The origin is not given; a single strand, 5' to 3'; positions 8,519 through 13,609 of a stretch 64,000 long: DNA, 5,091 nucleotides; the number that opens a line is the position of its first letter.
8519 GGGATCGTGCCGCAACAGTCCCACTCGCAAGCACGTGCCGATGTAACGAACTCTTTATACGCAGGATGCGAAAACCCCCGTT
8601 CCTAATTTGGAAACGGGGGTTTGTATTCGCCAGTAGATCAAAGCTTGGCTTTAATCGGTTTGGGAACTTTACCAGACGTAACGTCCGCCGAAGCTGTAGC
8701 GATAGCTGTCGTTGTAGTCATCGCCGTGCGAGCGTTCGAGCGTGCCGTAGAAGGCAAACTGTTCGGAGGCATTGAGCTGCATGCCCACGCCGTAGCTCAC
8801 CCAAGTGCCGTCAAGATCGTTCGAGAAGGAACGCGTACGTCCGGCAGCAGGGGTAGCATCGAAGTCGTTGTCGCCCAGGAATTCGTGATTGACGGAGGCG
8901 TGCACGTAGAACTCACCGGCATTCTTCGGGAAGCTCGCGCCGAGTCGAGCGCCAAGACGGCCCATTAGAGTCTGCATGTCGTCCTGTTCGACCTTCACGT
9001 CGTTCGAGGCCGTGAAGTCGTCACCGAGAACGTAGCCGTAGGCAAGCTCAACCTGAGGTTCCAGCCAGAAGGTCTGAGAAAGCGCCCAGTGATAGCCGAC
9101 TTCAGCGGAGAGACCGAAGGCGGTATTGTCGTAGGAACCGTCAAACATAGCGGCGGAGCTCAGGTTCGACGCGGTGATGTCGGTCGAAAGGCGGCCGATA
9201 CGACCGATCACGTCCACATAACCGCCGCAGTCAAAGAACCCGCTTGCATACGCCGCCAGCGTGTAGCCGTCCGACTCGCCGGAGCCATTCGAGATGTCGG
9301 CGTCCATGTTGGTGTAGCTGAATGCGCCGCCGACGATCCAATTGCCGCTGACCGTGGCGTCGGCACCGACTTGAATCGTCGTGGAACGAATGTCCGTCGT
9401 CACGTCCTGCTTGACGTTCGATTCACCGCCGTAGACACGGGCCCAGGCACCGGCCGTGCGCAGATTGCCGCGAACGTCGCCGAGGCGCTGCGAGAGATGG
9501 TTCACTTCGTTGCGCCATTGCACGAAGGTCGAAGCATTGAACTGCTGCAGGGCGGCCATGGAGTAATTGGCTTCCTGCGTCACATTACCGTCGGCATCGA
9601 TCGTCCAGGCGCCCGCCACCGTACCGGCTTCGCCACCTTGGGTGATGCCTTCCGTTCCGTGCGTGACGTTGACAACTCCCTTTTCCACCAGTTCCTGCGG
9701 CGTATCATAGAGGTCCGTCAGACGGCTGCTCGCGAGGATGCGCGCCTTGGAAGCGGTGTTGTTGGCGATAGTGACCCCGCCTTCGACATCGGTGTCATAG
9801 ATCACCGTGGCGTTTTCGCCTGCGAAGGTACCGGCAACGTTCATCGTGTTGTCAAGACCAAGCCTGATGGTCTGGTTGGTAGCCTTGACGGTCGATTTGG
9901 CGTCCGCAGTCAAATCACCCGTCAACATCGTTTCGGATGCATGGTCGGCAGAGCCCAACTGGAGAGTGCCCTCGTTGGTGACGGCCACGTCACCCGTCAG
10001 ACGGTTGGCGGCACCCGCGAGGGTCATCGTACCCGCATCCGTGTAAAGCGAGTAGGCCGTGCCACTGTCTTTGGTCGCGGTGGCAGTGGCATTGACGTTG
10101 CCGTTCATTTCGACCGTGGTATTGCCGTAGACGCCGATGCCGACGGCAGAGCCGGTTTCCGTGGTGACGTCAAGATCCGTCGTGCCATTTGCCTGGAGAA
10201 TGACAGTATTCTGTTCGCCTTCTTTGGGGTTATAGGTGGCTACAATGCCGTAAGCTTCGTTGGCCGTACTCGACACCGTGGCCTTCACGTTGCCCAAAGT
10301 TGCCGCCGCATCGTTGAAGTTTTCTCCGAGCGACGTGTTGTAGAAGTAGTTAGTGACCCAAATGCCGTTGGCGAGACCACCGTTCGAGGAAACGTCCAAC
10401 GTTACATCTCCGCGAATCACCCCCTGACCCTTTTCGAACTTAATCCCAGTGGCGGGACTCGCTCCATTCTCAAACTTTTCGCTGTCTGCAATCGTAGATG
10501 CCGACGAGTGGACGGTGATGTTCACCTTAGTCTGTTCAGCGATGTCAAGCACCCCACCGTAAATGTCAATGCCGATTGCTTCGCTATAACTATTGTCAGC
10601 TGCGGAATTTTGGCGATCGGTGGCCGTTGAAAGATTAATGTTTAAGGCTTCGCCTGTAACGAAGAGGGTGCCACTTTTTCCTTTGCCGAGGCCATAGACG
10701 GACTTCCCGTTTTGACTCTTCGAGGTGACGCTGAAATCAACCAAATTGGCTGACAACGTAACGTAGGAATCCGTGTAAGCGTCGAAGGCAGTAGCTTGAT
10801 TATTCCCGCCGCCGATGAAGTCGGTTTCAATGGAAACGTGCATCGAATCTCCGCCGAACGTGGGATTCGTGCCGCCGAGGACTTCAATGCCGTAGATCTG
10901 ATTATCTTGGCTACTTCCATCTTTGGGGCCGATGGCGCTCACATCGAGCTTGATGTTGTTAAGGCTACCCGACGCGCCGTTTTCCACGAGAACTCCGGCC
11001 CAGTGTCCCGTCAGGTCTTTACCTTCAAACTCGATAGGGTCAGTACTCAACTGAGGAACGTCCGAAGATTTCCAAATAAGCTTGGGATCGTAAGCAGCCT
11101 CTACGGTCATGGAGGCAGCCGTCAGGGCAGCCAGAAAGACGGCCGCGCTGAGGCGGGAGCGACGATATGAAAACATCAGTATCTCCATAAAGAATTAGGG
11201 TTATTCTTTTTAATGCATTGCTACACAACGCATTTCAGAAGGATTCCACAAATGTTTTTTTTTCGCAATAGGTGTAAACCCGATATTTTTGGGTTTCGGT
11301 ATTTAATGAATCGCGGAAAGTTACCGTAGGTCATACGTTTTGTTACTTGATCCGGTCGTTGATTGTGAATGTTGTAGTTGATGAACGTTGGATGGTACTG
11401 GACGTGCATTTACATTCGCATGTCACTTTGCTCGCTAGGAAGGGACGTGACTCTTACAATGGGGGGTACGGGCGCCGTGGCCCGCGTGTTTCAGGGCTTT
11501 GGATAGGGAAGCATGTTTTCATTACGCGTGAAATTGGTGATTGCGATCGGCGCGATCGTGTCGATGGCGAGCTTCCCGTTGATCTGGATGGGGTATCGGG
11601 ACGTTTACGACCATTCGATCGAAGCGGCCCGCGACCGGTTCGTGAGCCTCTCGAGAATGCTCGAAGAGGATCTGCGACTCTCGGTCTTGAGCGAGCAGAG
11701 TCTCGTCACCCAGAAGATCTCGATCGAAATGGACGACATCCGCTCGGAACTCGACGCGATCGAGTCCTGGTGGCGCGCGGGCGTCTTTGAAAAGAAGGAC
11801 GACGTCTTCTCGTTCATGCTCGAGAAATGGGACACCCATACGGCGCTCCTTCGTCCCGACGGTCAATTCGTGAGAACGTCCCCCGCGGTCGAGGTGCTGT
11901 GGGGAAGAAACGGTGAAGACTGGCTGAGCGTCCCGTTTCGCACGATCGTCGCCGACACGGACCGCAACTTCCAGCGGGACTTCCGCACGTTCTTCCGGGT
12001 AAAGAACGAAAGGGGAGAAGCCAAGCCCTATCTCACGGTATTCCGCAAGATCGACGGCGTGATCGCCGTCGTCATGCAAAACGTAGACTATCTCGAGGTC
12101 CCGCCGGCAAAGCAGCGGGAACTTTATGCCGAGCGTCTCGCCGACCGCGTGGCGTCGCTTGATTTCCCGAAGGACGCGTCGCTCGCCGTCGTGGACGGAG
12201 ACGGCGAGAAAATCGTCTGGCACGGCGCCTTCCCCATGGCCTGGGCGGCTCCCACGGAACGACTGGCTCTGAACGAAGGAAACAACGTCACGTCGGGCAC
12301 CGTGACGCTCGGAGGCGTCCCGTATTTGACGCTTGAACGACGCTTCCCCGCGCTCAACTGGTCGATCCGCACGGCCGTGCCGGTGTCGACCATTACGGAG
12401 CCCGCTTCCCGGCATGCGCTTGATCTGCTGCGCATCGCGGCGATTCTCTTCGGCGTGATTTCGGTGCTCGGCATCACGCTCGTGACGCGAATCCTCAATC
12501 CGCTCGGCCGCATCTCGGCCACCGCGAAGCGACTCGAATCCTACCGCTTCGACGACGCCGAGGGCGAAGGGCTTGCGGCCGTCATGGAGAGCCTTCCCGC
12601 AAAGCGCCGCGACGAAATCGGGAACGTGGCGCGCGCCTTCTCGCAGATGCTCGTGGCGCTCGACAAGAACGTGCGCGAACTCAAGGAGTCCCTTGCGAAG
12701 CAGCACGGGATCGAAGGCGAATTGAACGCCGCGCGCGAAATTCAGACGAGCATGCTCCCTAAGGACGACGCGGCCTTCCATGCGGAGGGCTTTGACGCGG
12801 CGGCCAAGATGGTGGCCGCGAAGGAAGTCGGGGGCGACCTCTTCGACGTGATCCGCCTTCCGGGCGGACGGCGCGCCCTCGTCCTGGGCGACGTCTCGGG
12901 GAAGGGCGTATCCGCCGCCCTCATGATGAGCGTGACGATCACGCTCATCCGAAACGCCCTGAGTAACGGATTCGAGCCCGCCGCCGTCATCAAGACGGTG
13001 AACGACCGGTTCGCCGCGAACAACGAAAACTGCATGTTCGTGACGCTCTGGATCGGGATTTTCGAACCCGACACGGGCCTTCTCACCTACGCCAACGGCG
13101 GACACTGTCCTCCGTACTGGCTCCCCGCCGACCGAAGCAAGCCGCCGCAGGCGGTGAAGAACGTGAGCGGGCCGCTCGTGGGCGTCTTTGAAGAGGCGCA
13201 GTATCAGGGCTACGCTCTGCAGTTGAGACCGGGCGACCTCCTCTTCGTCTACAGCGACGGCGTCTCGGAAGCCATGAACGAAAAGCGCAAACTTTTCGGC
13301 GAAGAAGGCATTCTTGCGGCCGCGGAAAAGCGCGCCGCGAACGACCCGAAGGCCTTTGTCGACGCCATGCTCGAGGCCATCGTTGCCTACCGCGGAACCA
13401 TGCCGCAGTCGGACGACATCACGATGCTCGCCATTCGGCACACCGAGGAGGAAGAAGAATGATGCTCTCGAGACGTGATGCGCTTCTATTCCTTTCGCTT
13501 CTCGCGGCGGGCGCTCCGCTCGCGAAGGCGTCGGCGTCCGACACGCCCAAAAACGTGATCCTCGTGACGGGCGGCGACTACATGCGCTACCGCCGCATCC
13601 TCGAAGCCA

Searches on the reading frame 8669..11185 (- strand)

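Call 6: search_protein_families(library=pfam, proteins=[window:8669-11185:-], max_evalue=0.001)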
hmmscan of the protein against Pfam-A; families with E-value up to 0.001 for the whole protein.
window:8669-11185:- (838 aa): 1 family
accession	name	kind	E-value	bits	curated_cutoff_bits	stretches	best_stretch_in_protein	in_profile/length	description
PF03797.25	Autotransporter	-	1.3e-48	166.5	26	1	580-816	1-254/255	Autotransporter beta-domain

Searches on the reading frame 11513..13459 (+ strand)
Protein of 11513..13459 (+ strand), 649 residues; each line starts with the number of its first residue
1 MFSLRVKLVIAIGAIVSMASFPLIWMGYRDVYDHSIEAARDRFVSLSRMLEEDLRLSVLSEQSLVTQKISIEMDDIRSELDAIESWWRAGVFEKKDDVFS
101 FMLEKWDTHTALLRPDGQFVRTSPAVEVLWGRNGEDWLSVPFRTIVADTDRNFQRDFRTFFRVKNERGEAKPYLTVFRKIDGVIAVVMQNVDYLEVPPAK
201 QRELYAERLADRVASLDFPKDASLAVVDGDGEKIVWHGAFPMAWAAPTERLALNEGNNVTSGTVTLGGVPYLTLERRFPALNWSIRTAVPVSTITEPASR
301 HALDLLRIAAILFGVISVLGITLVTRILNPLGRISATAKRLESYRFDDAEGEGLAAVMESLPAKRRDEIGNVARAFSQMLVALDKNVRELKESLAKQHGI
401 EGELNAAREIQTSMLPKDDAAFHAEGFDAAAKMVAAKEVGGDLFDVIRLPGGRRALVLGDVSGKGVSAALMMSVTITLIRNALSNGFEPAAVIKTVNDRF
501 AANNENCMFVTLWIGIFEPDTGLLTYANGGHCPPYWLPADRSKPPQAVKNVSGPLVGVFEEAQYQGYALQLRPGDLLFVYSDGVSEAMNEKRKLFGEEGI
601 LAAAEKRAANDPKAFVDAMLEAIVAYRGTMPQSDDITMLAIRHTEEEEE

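Call 6: search_protein_families(library=pfam, proteins=[window:11513-13459:+], max_evalue=0.001)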
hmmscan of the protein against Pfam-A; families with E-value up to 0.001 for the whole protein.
window:11513-13459:+ (649 aa): 2 families
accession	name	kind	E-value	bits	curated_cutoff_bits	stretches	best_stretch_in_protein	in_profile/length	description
PF07228.17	SpoIIE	-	1.1e-52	179.2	25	1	450-643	1-191/192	Stage II sporulation protein E (SpoIIE)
PF00672.30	HAMP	-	2.8e-06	28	25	1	324-383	3-51/53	HAMP domain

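Call 16: search_protein_families(library=ncbifam, proteins=[window:11513-13459:+], max_evalue=0.001)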
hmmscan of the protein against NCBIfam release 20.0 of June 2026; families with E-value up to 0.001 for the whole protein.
window:11513-13459:+ (649 aa): 5 families
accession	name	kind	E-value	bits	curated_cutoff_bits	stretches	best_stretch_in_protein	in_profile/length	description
NF045505.1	RR_RssB_Pseudo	equivalog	1.6e-20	73.6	700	1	383-604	138-357/394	two-component system response regulator RssB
NF038263.1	prot_phos_SiaA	equivalog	1.1e-17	63.8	700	1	255-642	261-656/658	biofilm regulation protein phosphatase SiaA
TIGR02865.1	spore_II_E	equivalog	1.5e-17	63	490.8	1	435-640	562-760/764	stage II sporulation protein E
NF058645.1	MCPCtpMPsAe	equivalog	4.6e-05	22.4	900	1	295-404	197-297/558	methyl-accepting chemotaxis protein CtpM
NF011874.0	PRK15347.1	equivalog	7.3e-05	21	852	1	271-396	264-379/921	two component system sensor kinase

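Call 25: find_homologous_proteins(query=window:11513-13459:+, max_evalue=1e-10)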
Query window:11513-13459:+ (649 aa): 1355 proteins with E <= 1e-10 among 8000 candidates; the best 120 are listed.
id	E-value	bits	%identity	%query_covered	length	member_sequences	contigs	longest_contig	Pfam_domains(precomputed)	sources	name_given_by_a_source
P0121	0.0e+0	1340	92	100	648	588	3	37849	PF00672.31,PF07228.18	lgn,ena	-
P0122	6.2e-292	988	92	75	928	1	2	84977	PF00672.31,PF04392.19,PF07228.18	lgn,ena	-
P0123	4.1e-243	827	58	100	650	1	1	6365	PF07228.18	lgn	-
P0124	4.3e-223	761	56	99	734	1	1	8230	PF07228.18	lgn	-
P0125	5.7e-180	618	47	100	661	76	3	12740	PF00672.31,PF07228.18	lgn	-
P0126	2.0e-174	600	47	99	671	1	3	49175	PF00672.31,PF07228.18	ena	-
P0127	5.5e-174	598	45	100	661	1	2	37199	PF00672.31,PF07228.18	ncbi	-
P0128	1.2e-173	597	45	99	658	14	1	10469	PF07228.18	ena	-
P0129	5.6e-170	585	46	100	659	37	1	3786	PF00672.31,PF07228.18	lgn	-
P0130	1.8e-168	580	46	100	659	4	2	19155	PF00672.31,PF07228.18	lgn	-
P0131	4.7e-166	572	44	100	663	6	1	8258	PF07228.18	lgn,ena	-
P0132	1.1e-165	571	46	100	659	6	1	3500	PF07228.18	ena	-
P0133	2.1e-165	570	43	100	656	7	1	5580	PF00672.31,PF07228.18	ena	-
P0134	2.0e-164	567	45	100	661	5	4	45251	PF00672.31,PF07228.18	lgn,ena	-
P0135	2.2e-164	567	45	99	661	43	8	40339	PF00672.31,PF07228.18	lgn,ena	-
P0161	3.9e-127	444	38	98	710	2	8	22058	PF07228.18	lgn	-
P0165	6.8e-99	350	33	99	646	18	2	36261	PF00672.31,PF07228.18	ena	-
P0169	6.9e-91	324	35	99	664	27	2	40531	PF00672.31,PF07228.18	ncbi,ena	-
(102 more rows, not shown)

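Call 26: find_encoding_contigs(protein=P0127, flank=10000, max_places=1)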
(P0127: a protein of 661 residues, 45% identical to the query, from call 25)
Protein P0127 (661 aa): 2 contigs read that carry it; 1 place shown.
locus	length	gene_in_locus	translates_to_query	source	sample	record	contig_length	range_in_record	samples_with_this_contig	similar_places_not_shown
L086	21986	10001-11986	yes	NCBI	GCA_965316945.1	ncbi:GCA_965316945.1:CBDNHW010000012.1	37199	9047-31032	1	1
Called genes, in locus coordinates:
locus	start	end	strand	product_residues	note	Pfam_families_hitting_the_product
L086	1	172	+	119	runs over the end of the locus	PF13428:TPR_14 (faint), PF13432:TPR_16 (faint), PF14559:TPR_19 (faint), PF13431:TPR_17 (faint)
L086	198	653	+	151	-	-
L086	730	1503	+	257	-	PF01514:YscJ_FliF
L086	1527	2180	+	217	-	-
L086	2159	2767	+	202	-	PF06635:T3SS_SCTL, PF02108:FliH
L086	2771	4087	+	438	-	PF02874:ATP-synt_ab_N, PF00006:ATP-synt_ab, PF18269:T3SS_ATPase_C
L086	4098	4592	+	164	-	PF16789:YscO-like, PF07321:YscO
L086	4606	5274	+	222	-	-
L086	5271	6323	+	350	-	PF01052:FliMN_C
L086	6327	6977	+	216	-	PF00813:FliP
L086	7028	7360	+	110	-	PF01740:STAS, PF13466:STAS_2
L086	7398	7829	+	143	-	PF13581:HATPase_c_2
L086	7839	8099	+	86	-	PF01313:Bac_export_3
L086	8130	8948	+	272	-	PF01311:Bac_export_1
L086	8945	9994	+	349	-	PF01312:Bac_export_2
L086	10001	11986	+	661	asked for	PF00672:HAMP (weak), PF07228:SpoIIE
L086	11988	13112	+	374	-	PF04392:ABC_sub_bind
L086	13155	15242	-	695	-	PF00771:FHIPEP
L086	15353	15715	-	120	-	PF07719:TPR_2 (faint), PF13428:TPR_14 (faint), PF13432:TPR_16 (faint)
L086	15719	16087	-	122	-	PF09474:Type_III_YscX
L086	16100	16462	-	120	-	-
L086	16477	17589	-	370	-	PF07201:HrpJ, PF09059:TyeA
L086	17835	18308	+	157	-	PF05932:CesT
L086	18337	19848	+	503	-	-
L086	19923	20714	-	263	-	-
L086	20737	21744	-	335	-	PF04888:SseC (faint)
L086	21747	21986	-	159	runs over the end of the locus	PF12895:ANAPC3 (faint), PF07719:TPR_2 (faint), PF07720:TPR_3 (weak), PF13428:TPR_14 (faint), PF14559:TPR_19 (faint), PF13432:TPR_16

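Call 27: find_encoding_contigs(protein=P0169, flank=10000, max_places=1)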
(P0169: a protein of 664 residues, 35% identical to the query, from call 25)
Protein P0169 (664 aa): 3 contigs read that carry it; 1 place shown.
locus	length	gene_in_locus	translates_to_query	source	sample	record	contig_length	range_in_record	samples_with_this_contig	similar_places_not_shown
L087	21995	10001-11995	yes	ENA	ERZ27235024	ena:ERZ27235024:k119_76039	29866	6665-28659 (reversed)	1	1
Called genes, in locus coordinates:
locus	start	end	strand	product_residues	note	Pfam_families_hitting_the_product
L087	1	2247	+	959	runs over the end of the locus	PF07969:Amidohydro_3, PF01979:Amidohydro_1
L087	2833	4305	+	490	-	PF13520:AA_permease_2, PF00324:AA_permease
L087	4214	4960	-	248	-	-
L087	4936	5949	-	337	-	PF03480:DctP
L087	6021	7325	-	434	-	PF06808:DctM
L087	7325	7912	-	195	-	PF04290:DctQ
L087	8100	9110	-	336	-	PF03480:DctP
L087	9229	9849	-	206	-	-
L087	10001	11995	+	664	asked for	PF00672:HAMP, PF07228:SpoIIE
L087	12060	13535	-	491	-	-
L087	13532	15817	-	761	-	PF07690:MFS_1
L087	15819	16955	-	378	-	PF04392:ABC_sub_bind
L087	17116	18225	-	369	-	PF00535:Glycos_transf_2, PF04138:GtrA_DPMS_TM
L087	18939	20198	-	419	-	PF02687:FtsX (weak)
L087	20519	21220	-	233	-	PF13555:AAA_29 (weak), PF00005:ABC_tran, PF02463:SMC_N (faint), PF13304:AAA_21 (faint)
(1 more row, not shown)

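Call 37: find_encoding_contigs(protein=P0165, flank=10000, max_places=1)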
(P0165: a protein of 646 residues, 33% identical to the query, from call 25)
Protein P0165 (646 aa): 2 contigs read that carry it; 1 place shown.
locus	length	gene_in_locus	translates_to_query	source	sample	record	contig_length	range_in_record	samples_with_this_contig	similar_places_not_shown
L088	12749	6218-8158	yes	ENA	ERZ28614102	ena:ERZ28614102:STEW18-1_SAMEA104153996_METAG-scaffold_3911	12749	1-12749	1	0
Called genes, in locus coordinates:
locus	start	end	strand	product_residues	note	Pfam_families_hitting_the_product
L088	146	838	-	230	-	PF00702:Hydrolase, PF12710:HAD, PF13344:Hydrolase_6 (faint), PF13419:HAD_2, PF13242:Hydrolase_like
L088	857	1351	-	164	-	PF13527:Acetyltransf_9, PF00583:Acetyltransf_1, PF13673:Acetyltransf_10, PF13508:Acetyltransf_7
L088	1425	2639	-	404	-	PF07690:MFS_1, PF00083:Sugar_tr (weak), PF12832:MFS_1_like (weak)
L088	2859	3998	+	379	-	PF04392:ABC_sub_bind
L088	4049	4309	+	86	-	PF01313:Bac_export_3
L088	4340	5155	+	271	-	PF01311:Bac_export_1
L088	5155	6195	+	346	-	PF01312:Bac_export_2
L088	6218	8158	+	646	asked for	PF00672:HAMP (weak), PF07228:SpoIIE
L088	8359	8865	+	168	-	-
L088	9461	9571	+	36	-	-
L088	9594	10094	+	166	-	PF12895:ANAPC3 (faint), PF07719:TPR_2 (faint), PF07720:TPR_3 (faint), PF13432:TPR_16 (weak)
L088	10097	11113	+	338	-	PF04888:SseC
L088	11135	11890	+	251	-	-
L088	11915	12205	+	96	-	-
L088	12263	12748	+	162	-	?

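Call 38: find_encoding_contigs(protein=P0161, flank=10000, max_places=1)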
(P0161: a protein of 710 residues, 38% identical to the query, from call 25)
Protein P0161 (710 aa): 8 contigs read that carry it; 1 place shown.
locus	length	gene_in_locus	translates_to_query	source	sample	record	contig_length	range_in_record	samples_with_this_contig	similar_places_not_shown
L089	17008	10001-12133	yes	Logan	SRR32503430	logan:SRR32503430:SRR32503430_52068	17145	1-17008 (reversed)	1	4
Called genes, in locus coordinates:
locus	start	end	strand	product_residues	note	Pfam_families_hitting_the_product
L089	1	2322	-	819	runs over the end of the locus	?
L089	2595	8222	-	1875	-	PF01636:APH, PF03109:ABC1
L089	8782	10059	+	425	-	PF13173:AAA_14, PF13635:DUF4143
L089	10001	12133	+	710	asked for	PF07228:SpoIIE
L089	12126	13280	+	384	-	PF04392:ABC_sub_bind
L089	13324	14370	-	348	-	PF01312:Bac_export_2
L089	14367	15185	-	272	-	PF01311:Bac_export_1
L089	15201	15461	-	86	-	PF01313:Bac_export_3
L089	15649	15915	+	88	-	-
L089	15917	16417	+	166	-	PF00583:Acetyltransf_1 (weak), PF13673:Acetyltransf_10 (weak), PF13508:Acetyltransf_7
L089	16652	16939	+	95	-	-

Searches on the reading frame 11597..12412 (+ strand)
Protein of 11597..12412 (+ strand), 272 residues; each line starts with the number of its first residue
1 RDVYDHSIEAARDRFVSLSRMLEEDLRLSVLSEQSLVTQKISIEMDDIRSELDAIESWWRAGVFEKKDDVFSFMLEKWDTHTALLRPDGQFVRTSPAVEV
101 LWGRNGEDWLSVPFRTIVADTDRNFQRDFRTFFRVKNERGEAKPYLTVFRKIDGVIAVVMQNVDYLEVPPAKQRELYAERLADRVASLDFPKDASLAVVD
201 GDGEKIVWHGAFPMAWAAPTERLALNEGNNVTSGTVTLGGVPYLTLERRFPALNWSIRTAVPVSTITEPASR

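Call 71: search_protein_families(library=pfam, proteins=[window:11597-12412:+], max_evalue=1)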
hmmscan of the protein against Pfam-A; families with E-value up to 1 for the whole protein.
window:11597-12412:+ (272 aa): 2 families
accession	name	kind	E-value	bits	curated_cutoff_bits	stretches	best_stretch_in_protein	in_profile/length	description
PF13426.13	PAS_9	-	0.083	13.6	27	1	84-155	6-73/103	PAS domain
PF21313.2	EthR_C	-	0.17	12.7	27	1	73-123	7-57/111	Transcriptional regulator EthR, C-terminal domain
